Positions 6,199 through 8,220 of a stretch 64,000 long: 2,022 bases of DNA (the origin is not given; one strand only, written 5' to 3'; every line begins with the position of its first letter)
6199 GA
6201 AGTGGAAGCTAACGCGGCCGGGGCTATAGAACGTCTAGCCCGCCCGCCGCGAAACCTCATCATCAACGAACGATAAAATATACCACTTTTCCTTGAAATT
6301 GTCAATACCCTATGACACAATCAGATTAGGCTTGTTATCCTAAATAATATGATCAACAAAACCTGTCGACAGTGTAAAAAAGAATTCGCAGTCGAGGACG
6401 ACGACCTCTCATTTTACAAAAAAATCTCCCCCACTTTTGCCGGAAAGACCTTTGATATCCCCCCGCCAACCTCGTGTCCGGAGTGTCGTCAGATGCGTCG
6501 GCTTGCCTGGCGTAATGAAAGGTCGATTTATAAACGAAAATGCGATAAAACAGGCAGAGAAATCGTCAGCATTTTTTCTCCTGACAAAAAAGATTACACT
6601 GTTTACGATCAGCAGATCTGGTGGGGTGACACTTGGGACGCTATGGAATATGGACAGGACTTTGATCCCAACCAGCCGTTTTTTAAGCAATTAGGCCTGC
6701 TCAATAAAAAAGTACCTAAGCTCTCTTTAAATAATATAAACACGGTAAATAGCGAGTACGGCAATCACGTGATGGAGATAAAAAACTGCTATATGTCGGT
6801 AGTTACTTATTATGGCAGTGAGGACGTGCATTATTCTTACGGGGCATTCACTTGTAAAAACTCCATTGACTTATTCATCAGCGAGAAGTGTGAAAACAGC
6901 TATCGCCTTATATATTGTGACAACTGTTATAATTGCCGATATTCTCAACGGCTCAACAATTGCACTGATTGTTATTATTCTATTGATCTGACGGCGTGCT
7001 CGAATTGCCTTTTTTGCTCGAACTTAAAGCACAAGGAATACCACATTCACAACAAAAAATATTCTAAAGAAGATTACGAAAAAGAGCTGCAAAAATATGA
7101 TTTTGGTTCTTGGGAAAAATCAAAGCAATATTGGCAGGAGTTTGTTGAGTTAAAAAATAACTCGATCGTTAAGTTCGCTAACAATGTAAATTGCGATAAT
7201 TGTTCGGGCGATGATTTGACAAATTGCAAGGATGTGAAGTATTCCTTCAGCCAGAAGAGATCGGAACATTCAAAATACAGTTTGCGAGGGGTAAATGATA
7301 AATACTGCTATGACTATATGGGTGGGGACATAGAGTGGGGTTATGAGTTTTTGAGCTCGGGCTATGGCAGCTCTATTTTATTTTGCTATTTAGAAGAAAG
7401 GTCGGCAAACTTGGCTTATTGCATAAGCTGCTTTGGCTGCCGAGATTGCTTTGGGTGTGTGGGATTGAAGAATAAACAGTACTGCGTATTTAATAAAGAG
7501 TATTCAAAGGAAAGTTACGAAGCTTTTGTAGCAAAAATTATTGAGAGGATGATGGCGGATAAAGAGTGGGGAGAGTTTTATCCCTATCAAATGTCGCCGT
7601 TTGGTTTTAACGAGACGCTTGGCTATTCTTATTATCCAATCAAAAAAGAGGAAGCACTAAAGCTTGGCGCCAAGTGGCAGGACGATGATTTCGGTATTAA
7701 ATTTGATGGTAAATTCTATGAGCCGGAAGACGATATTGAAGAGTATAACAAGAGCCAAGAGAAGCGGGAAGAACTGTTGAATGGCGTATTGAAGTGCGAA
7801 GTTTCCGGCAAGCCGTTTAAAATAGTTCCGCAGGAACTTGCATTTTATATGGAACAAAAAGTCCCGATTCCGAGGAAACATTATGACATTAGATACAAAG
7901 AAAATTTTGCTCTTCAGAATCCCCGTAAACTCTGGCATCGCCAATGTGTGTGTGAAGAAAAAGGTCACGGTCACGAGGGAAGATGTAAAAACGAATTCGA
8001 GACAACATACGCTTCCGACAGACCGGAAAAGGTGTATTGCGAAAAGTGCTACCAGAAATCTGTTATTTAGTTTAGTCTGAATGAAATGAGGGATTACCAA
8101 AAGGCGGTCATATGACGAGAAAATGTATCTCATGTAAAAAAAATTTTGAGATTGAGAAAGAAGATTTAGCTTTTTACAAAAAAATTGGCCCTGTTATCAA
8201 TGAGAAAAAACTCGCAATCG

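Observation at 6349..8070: Internal architecture: duplicated zinc-ribbon end modules plus two blocks of tandem 10-12-aa CxxC repeats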

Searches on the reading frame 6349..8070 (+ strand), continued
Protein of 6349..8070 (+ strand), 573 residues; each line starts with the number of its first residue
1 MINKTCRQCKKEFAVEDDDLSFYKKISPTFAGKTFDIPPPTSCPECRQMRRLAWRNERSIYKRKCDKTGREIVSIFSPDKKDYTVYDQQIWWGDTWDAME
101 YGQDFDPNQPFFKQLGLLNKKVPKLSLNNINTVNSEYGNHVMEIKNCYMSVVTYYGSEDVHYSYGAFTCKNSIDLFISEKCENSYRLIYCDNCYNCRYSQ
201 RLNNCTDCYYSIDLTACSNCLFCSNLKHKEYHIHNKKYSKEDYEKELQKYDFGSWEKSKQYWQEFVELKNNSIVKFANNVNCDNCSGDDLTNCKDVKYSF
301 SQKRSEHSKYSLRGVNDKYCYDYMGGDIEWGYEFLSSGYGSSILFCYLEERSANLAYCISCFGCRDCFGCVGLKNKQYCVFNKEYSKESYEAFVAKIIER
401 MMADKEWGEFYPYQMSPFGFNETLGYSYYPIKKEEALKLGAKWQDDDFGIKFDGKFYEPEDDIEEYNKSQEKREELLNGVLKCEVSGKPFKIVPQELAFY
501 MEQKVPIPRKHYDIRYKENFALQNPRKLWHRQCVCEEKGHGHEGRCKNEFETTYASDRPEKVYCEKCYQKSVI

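Call 69: fold_search(model_id=the predicted structure, library=viral)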
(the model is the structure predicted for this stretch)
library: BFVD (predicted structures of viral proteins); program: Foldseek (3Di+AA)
matches with E <= 10: 62; with E <= 0.001: 2
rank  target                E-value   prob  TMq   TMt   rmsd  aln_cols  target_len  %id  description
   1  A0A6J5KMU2            5.2e-04  0.63  0.09  0.05  28.4       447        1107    5  Intramolecular chaperone auto-processing domain containing protein [uncultured Caudovirales phage]
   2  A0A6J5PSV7            8.4e-04  0.95  0.10  0.23   9.5       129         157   12  Hexapeptide repeat [uncultured Caudovirales phage]
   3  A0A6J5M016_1          1.1e-02  0.30  0.09  0.07  21.4       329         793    8  Peptidase S74 domain-containing protein [uncultured Caudovirales phage]
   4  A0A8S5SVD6            1.4e-02  0.57  0.11  0.08  18.5       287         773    8  Baseplate protein [Myoviridae sp. ctBTH15]
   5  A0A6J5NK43            1.9e-02  0.44  0.10  0.16  20.2       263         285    8  Trimeric autotransporter adhesin YadA-like head domain-containing protein (Fragment) [uncultured Caudovirales phage]
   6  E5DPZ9                2.5e-02  0.28  0.08  0.12  10.1       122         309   12  Mannose-1-phosphate guanyltransferase C-terminal domain-containing protein [Aeromonas phage PX29]
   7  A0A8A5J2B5            3.7e-02  0.16  0.07  0.08  13.4       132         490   11  (no name in the UniProt tables at hand)
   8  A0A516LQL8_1          4.2e-02  0.33  0.10  0.08  18.6       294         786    7  (no name in the UniProt tables at hand)
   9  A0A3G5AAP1            7.2e-02  0.15  0.07  0.06  10.9       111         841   13  Uncharacterized protein [Hyperionvirus sp.]
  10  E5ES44                8.2e-02  0.16  0.07  0.17  11.9       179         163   12  (no name in the UniProt tables at hand)
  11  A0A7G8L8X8            1.0e-01  0.18  0.08  0.14  10.1       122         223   13  (no name in the UniProt tables at hand)
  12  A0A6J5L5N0            1.0e-01  0.10  0.07  0.14  10.4       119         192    7  NeuD_NnaD, sugar O-acyltransferase, sialic acid O-acetyltransferase NeuD family [uncultured Caudovirales phage]
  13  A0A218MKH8            1.1e-01  0.13  0.08  0.13  10.5       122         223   11  Uncharacterized protein [uncultured virus]
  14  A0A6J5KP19            1.4e-01  0.10  0.08  0.14  11.5       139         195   11  WbbJ Acetyltransferase (Isoleucine patch superfamily) [uncultured Caudovirales phage]
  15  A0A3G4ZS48            1.6e-01  0.41  0.10  0.13   7.4       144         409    8  Peptidase S74 domain-containing protein [Edafosvirus sp.]
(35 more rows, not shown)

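Call 78: find_related_loci(query=A2, collection=viral_contigs, flank=10000)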
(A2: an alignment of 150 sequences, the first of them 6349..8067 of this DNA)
Query A2 (573 aa) in viral_contigs; peptide patterns used: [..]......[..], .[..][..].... (x = any residue, [..] = any of these).
164 stretches matched a pattern; 1 encode a relative of the query (tblastn E <= 1e-3); 1 distinct loci.
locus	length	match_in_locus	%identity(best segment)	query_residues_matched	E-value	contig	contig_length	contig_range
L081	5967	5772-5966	40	209-394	2e-8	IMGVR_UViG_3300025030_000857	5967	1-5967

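Call 89: find_encoding_contigs(protein=P0091, flank=10000, max_places=2)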
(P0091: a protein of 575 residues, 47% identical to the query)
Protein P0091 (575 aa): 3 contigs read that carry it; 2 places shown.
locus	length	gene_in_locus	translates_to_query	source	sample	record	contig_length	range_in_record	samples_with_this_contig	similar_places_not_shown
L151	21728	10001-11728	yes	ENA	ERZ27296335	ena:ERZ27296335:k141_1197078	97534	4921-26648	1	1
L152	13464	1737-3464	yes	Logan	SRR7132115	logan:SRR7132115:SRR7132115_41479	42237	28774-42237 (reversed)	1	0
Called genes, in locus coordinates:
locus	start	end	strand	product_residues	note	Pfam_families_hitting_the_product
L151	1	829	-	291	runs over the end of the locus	-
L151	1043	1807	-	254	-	-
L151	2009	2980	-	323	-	-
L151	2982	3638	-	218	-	PF00932:LTD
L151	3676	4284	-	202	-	-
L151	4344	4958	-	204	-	PF12389:Peptidase_M73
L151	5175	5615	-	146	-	PF04977:DivIC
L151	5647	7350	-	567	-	PF19077:Big_13 (weak)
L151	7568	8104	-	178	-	PF00188:CAP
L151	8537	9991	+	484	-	PF12229:PG_binding_4 (weak), PF03734:YkuD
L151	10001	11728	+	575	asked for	-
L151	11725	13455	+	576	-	-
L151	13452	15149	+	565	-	-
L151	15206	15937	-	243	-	PF12844:HTH_19, PF13560:HTH_31, PF01381:HTH_3, PF00011:HSP20, PF17886:ArsA_HSP20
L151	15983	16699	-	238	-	PF00106:adh_short, PF01370:Epimerase (weak), PF08659:KR, PF13561:adh_short_C2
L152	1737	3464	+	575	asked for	-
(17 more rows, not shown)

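Call 90: find_encoding_contigs(protein=P0071, flank=10000, max_places=2)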
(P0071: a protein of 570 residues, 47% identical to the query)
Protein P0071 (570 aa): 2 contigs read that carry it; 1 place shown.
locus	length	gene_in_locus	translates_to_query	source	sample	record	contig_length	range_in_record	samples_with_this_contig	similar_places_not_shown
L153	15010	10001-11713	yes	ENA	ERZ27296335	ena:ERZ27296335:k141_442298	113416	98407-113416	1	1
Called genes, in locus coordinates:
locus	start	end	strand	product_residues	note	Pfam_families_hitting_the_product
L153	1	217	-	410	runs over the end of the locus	PF12704:MacB_PCD, PF02687:FtsX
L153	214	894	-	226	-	PF02463:SMC_N, PF00005:ABC_tran, PF13304:AAA_21 (faint)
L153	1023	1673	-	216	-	-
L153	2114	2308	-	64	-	-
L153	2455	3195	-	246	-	-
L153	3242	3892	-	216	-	-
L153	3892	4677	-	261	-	-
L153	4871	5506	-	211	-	-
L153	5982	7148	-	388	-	PF01926:MMR_HSR1, PF02421:FeoB_N, PF06071:YchF-GTPase_C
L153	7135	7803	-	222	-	-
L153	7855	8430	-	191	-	-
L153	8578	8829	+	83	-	PF17253:DUF5320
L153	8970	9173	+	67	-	PF02001:DUF134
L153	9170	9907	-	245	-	PF01978:TrmB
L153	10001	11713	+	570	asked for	-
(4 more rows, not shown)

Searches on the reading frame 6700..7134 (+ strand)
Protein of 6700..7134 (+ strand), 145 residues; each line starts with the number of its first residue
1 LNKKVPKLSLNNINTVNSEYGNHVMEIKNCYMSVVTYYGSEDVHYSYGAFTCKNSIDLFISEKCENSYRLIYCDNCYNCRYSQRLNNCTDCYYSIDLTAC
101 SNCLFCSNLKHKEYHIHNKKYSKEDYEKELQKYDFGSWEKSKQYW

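Call 46: predict_structure(alignment_id=A3)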
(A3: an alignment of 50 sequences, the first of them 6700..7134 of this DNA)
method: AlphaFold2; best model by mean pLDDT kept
length: 145 residues; sequences in the alignment: 50
mean_pLDDT: 86.0   pTM: 0.81
mean pLDDT of the five models: 86.0, 82.1, 81.7, 78.5, 74.1
residues with pLDDT >= 90: 91; 70-90: 30; 50-70: 21; < 50: 3
segments of 3 or more residues with pLDDT < 50: none
pLDDT, mean of each block of 10 residues (from residue 1): 57 87 93 93 96 97 97 97 97 96 93 72 66 71 69
secondary structure, 60 per line:
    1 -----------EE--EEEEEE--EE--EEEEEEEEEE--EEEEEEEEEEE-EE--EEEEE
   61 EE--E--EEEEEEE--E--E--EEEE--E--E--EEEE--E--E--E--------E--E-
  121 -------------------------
elements in order: E16-21 E28-37 E40-50 E56-62 E68-74 E83-86 E95-98

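Call 48: fold_search(model_id=the predicted structure, library=pdb)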
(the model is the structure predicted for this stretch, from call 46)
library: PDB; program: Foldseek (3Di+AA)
matches with E <= 10: 111; with E <= 0.001: 0
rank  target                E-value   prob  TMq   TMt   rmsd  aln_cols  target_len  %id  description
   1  2bx6                  7.6e-02  0.30  0.23  0.13  10.2       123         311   15  Crystal Structure of the human Retinitis Pigmentosa protein 2 (RP2) (released 2006-01-18)
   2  7chu_A                2.4e-01  0.07  0.16  0.07  12.1       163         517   10  Geobacillus virus E2 - ORF18 (released 2021-04-14)
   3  6zt4_B                2.8e-01  0.15  0.27  0.23   9.0       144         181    9  Pentapeptide repeat protein MfpA from Mycobacterium smegmatis (released 2021-03-03)
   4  2xtw_B                3.0e-01  0.12  0.25  0.20   9.0       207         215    7  Structure of QnrB1 (Full length), a plasmid-mediated fluoroquinolone resistance protein (released 2010-10-20)
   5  9fyq_A                3.0e-01  0.05  0.15  0.06  12.5       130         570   12  Cryo-EM structure of native SV2A in complex with TeNT-Hc, gangliosides and Pro-Macrobody 5 (released 2025-05-21)
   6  3bh6_B                4.4e-01  0.12  0.23  0.13   9.8       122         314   13  Crystal structure of the RP2-Arl3 complex bound to GppNHp (released 2008-03-25)
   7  2w7z_B                5.2e-01  0.09  0.23  0.18  10.2       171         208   10  Structure of the pentapeptide repeat protein EfsQnr, a DNA gyrase inhibitor. Free amines modified by cyclic pentylatio (released 2009-05-05)
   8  9fyr_A                5.2e-01  0.04  0.13  0.06  11.6       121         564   10  Cryo-EM structure of native SV2A in complex with TeNT-Hc, Pro-Macrobody 5 and Levetiracetam (released 2025-05-21)
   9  5moy_B                5.8e-01  0.03  0.13  0.14  11.4       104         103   15  Crystal structure of the BoNT/A2 receptor-binding domain in complex with the luminal domain of its neuronal receptor S (released 2017-03-15)
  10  5dns_A                6.1e-01  0.06  0.19  0.15  10.4       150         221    6  t1428 loop variant in P3221 (released 2016-09-28)
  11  2bm5_B                9.0e-01  0.14  0.31  0.27   8.1       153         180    9  The Structure of MfpA (Rv3361c, P21 Crystal form). The Pentapeptide Repeat Protein from Mycobacterium tuberculosis Fol (released 2005-06-07)
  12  5dn0                  9.0e-01  0.07  0.20  0.15  10.8       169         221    6  t1555 loop variant (released 2016-08-31)
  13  3wwg_C                9.0e-01  0.03  0.17  0.07  12.4       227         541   10  Crystal structure of the N-glycan-deficient variant N448A of isopullulanase complexed with isopanose (released 2014-11-12)
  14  6w4q_E                1.2e+00  0.08  0.23  0.07  10.1       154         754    7  Crystal structure of full-length tailspike protein 2 (TSP2, ORF211) ) from Escherichia coli O157:H7 bacteriophage CAB1 (released 2021-01-20)
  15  5jlv_D                1.2e+00  0.01  0.10  0.13  12.5       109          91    6  Receptor binding domain of Botulinum neurotoxin A in complex with human glycosylated SV2C (released 2016-06-15)
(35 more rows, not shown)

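Call 77: search_solved_structures(query=A3, max_evalue=10, show_alignments=2)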
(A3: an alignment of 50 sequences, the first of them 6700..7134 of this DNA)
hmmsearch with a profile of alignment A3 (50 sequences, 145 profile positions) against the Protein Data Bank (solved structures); distinct sequences matched with E-value up to 10: 3.
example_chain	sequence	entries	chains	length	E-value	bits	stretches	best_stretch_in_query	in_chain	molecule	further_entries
1ezg_A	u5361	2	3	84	0.43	13.4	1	53-105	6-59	THERMAL HYSTERESIS PROTEIN ISOFORM YL-1 | Thermal hysteresis protein isoform YL-1 (2-14)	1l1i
7lt9_B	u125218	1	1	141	1.3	11.8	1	62-137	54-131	LIM and senescent cell antigen-like-containing domain protein 1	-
7d2t_B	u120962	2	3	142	1.3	11.8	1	62-137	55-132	LIM and senescent cell antigen-like-containing domain protein 1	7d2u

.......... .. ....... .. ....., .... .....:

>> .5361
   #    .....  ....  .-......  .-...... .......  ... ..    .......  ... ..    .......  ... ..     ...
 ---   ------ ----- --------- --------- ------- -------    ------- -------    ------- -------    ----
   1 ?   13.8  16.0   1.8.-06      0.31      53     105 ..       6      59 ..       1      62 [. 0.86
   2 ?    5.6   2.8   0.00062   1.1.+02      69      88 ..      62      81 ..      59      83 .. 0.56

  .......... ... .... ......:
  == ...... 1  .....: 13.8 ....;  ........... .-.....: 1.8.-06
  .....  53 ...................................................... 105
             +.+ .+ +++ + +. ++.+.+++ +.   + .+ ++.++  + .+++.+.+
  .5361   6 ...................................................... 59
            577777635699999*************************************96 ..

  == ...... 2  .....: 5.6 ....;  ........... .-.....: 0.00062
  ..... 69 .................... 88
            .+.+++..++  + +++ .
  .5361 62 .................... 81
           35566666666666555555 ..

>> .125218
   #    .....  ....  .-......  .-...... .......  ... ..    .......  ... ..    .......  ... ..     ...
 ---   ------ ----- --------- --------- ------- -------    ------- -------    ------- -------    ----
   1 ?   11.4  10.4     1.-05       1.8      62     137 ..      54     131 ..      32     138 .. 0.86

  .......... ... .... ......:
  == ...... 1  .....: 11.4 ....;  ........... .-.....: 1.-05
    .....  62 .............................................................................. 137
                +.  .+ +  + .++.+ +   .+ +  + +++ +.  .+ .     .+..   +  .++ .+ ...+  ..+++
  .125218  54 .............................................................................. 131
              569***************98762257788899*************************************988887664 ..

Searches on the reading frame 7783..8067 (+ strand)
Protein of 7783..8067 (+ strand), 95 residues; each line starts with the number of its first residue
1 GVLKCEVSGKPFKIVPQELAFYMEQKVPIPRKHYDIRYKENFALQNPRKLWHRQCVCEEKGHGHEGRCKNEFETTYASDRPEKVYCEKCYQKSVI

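Call 76: search_solved_structures(query=window:7783-8067:+, max_evalue=10, show_alignments=2)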
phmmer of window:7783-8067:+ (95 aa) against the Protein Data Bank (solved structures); distinct sequences matched with E-value up to 10: 3.
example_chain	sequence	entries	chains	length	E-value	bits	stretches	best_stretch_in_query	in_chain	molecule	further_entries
1b8t_A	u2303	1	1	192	0.08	16.6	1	49-93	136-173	PROTEIN (CRP1)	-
1ctl_A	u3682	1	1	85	0.22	15.2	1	49-93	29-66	AVIAN CYSTEINE RICH PROTEIN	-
2o13_A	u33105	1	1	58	0.58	13.8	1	49-93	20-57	Muscle LIM protein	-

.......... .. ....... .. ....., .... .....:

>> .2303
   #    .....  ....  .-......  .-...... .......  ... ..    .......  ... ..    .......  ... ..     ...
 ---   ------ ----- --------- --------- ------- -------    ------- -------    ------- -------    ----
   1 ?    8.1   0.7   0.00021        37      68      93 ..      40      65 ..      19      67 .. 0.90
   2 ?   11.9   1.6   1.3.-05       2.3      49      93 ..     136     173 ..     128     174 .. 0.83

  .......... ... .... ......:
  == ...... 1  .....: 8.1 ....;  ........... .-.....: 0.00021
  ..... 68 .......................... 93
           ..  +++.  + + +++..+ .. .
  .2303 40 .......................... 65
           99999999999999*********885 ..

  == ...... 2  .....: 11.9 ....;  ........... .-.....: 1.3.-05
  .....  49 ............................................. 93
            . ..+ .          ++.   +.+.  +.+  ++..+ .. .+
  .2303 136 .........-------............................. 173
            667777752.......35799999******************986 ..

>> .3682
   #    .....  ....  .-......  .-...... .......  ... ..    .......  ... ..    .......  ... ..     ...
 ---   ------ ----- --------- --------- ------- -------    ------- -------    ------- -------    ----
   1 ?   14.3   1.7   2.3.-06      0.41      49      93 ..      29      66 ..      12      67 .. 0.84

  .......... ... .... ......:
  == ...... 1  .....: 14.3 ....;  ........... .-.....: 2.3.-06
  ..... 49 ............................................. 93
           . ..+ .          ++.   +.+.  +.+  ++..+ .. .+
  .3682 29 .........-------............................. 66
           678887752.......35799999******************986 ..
